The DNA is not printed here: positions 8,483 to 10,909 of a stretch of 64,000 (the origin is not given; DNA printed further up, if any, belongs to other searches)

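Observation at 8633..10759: NHL beta-propeller fused to a Yip1-type polytopic membrane domain, encoded in the middle of an ABC importer operon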

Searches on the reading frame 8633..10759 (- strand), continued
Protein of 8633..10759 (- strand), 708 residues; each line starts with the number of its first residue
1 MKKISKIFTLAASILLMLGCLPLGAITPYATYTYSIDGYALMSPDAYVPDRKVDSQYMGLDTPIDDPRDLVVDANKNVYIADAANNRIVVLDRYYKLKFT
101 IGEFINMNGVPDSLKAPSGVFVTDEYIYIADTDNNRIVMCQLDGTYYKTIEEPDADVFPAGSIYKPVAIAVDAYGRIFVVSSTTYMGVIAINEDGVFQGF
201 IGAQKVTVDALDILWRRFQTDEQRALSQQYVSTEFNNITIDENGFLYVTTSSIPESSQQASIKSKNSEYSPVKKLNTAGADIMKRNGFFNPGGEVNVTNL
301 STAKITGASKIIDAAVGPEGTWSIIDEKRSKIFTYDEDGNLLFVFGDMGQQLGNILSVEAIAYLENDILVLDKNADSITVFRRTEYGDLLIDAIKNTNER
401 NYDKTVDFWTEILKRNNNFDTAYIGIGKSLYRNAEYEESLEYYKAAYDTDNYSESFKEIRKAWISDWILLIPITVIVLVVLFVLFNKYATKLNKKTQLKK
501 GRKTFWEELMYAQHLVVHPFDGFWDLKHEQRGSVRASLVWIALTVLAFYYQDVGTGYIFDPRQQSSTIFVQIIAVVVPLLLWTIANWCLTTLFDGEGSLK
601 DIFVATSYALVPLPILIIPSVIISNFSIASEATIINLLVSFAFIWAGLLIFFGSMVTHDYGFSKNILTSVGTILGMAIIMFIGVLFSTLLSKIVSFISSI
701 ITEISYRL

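Call 54: get_annotated_region(hit=H2, flank=12000)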
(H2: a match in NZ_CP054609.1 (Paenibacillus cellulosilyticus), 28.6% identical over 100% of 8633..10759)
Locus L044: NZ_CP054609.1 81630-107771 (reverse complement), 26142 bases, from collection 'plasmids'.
description: Paenibacillus cellulosilyticus strain KACC 14175 plasmid unnamed1, complete sequence
organism: Paenibacillus cellulosilyticus (NCBI taxid 375489)
taxonomy: Bacteria; Bacillota; Bacilli; Bacillales; Paenibacillaceae; Paenibacillus; Paenibacillus cellulosilyticus
host: -; source: cell culture,soil; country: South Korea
typing (MOB-suite, as given by PLSDB): non-mobilizable
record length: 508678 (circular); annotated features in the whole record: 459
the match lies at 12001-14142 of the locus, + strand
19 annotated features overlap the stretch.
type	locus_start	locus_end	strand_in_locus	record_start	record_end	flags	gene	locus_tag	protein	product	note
CDS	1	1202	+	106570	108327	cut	-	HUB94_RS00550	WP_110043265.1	DAK2 domain-containing protein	-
CDS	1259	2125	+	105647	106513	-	-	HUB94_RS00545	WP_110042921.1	DegV family protein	-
CDS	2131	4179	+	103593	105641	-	recG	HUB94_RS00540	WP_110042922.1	ATP-dependent DNA helicase RecG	GO:0006310 - DNA recombination [Evidence IEA]; GO:0006281 - DNA repair [Evidence IEA]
CDS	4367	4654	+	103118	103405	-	-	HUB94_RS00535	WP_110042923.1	stage VI sporulation protein F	-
CDS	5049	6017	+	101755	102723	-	-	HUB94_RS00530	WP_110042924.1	aldo/keto reductase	-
CDS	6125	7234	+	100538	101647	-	ugpC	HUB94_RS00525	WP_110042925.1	sn-glycerol-3-phosphate ABC transporter ATP-binding protein UgpC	-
CDS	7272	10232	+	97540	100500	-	-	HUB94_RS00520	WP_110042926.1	extracellular solute-binding protein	-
CDS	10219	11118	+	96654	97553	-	-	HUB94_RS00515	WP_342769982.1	sugar ABC transporter permease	-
CDS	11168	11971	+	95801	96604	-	-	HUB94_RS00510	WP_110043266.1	carbohydrate ABC transporter permease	GO:0008643 - carbohydrate transport [Evidence IEA]; GO:0055085 - transmembrane transport [Evidence IEA]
CDS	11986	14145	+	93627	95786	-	-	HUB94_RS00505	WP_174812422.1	YIP1 family protein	-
CDS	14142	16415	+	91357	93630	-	-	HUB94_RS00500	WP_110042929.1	DUF5696 domain-containing protein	-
CDS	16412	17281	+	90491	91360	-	-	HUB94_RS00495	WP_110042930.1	sugar ABC transporter permease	-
CDS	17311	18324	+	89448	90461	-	-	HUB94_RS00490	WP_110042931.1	carbohydrate ABC transporter permease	GO:0008643 - carbohydrate transport [Evidence IEA]; GO:0055085 - transmembrane transport [Evidence IEA]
CDS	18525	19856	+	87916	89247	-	-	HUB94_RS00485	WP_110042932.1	LLM class flavin-dependent oxidoreductase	-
CDS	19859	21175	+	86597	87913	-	-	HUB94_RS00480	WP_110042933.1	LLM class flavin-dependent oxidoreductase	-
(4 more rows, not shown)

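Call 55: get_annotated_region(hit=H1, flank=12000)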
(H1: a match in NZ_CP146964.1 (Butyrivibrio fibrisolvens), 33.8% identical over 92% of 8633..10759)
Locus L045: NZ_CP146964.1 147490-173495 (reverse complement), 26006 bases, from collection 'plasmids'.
description: Butyrivibrio fibrisolvens strain D1 plasmid pNP243, complete sequence
organism: Butyrivibrio fibrisolvens (NCBI taxid 831)
taxonomy: Bacteria; Bacillota; Clostridia; Lachnospirales; Lachnospiraceae; Butyrivibrio; Butyrivibrio fibrisolvens
host: -; source: Bovinae,Bovine rumen; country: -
typing (MOB-suite, as given by PLSDB): non-mobilizable
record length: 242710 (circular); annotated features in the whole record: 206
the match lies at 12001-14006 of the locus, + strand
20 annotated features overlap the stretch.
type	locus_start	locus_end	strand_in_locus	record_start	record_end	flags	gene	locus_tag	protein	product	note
CDS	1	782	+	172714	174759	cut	-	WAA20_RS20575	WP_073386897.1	UvrD-helicase domain-containing protein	-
CDS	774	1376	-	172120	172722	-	-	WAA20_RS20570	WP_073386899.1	hypothetical protein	-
CDS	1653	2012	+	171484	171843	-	-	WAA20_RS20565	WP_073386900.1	hypothetical protein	-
CDS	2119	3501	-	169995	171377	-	-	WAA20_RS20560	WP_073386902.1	response regulator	GO:0000160 - phosphorelay signal transduction system [Evidence IEA]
CDS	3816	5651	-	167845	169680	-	-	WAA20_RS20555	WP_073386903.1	histidine kinase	GO:0000160 - phosphorelay signal transduction system [Evidence IEA]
CDS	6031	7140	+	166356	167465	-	-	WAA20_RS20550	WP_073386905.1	glycoside hydrolase family 43 protein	-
CDS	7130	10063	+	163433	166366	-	-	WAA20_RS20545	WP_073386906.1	extracellular solute-binding protein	-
CDS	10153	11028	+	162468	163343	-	-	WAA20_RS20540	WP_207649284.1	sugar ABC transporter permease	-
CDS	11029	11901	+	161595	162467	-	-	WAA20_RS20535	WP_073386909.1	carbohydrate ABC transporter permease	GO:0008643 - carbohydrate transport [Evidence IEA]; GO:0055085 - transmembrane transport [Evidence IEA]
CDS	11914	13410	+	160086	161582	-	-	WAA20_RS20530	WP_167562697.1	NHL repeat-containing protein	-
CDS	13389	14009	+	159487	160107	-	-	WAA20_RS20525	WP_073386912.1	YIP1 family protein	-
CDS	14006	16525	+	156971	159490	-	-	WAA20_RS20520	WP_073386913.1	DUF5696 domain-containing protein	-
CDS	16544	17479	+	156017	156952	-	-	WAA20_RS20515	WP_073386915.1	sugar ABC transporter permease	-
CDS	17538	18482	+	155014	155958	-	-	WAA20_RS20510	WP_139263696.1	carbohydrate ABC transporter permease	GO:0008643 - carbohydrate transport [Evidence IEA]; GO:0055085 - transmembrane transport [Evidence IEA]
CDS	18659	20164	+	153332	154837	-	-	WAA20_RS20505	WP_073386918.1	extracellular solute-binding protein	-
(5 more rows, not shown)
